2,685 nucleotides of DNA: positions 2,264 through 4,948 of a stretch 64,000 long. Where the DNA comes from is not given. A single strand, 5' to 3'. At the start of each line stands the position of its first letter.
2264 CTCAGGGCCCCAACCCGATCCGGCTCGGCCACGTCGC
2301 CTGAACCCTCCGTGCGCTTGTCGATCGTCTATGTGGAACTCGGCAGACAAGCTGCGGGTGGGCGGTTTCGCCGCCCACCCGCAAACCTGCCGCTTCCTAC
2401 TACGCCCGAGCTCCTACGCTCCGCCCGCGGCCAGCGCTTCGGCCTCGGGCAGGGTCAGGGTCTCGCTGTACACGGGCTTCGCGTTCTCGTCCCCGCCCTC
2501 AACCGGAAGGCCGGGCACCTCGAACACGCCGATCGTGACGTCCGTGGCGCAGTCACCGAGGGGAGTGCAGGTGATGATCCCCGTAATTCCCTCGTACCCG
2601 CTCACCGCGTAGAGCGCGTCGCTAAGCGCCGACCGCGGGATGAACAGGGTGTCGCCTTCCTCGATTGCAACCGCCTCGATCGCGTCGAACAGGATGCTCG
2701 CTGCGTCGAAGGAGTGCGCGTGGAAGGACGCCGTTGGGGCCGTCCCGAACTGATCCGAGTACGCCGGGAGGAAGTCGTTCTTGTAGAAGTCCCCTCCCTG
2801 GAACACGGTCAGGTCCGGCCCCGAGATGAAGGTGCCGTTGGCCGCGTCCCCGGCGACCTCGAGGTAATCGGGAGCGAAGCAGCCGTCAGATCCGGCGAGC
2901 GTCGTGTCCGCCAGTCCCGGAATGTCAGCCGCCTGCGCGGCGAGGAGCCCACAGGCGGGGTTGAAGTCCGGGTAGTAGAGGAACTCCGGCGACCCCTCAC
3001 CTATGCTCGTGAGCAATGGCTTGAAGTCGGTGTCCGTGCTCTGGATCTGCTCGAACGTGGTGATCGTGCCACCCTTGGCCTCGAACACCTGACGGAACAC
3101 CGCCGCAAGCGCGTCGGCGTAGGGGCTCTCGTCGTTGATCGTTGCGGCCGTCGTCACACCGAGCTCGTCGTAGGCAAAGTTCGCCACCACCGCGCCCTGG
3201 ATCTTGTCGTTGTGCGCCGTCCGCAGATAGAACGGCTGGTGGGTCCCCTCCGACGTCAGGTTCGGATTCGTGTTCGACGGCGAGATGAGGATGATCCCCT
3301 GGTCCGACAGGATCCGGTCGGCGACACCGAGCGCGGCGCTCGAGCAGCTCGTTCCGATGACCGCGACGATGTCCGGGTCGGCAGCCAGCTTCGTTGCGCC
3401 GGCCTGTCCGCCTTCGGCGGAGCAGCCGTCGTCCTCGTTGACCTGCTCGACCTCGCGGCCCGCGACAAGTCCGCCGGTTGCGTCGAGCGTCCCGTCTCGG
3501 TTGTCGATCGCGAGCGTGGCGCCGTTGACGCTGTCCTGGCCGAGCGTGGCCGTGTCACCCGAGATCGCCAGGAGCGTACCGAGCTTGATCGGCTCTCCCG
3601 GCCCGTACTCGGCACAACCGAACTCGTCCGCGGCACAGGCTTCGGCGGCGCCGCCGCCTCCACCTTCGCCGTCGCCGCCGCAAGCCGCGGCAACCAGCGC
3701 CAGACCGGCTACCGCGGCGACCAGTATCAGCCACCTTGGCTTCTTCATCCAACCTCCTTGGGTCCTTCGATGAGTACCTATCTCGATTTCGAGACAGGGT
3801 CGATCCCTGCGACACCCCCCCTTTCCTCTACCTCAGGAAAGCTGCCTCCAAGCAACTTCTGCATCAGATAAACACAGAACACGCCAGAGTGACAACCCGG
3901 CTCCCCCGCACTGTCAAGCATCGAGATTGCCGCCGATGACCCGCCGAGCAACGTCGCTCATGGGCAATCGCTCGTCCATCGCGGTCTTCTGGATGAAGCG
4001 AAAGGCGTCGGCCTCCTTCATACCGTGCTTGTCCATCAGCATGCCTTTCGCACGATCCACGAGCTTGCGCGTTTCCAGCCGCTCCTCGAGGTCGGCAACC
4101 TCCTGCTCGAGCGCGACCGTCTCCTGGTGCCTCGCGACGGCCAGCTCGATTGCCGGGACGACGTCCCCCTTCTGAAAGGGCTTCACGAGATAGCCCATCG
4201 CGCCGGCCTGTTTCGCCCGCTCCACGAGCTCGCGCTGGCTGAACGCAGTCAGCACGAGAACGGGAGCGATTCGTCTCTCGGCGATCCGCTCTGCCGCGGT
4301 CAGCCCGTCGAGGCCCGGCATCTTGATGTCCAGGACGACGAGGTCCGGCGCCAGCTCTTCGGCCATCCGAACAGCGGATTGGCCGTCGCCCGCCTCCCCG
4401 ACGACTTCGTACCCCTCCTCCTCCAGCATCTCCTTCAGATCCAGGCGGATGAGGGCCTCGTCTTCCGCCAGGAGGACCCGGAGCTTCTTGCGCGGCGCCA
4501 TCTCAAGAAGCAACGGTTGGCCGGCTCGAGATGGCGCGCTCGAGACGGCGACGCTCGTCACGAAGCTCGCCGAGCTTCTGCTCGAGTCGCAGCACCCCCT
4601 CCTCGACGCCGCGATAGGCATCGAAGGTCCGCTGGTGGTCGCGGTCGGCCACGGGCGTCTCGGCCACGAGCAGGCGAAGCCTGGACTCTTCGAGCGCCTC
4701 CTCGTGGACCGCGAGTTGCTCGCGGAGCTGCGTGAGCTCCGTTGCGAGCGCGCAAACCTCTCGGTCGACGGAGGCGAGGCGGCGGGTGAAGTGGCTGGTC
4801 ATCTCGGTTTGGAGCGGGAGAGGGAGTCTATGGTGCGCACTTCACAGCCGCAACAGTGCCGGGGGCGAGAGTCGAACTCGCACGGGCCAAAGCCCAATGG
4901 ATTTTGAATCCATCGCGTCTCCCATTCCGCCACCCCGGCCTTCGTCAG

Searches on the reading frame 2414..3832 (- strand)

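Call 53: search_protein_families(library=pfam, proteins=[window:2414-3832:-], max_evalue=0.00001)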
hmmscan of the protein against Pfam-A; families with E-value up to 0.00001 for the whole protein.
window:2414-3832:- (472 aa): 3 families
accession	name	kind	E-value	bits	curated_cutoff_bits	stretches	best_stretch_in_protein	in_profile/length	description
PF13458.12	Peripla_BP_6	-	1.6e-38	133.7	31.7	1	81-420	1-320/343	Periplasmic binding protein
PF01094.35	ANF_receptor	-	3.6e-14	53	25.4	1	121-278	18-174/353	Receptor family ligand binding region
PF13433.12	Peripla_BP_5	-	7.1e-08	32.4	27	1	82-285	1-192/363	Periplasmic binding protein domain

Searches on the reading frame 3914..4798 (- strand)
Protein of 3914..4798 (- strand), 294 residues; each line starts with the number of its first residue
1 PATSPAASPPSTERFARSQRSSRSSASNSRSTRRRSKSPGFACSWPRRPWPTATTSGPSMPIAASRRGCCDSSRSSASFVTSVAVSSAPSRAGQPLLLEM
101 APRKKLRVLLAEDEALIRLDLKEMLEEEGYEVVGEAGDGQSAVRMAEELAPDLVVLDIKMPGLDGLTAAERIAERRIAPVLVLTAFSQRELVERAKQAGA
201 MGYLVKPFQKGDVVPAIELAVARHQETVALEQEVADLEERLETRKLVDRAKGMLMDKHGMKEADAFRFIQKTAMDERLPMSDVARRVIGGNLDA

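Call 53: search_protein_families(library=pfam, proteins=[window:3914-4798:-], max_evalue=0.00001)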
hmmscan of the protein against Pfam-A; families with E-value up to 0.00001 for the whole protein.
window:3914-4798:- (294 aa): 2 families
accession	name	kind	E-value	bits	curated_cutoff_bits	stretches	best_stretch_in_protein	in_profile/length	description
PF00072.30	Response_reg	-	1e-29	103.4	30.2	1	108-217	1-110/111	Response regulator receiver domain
PF03861.19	ANTAR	-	1.5e-22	79.6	27.3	1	235-288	1-54/54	ANTAR domain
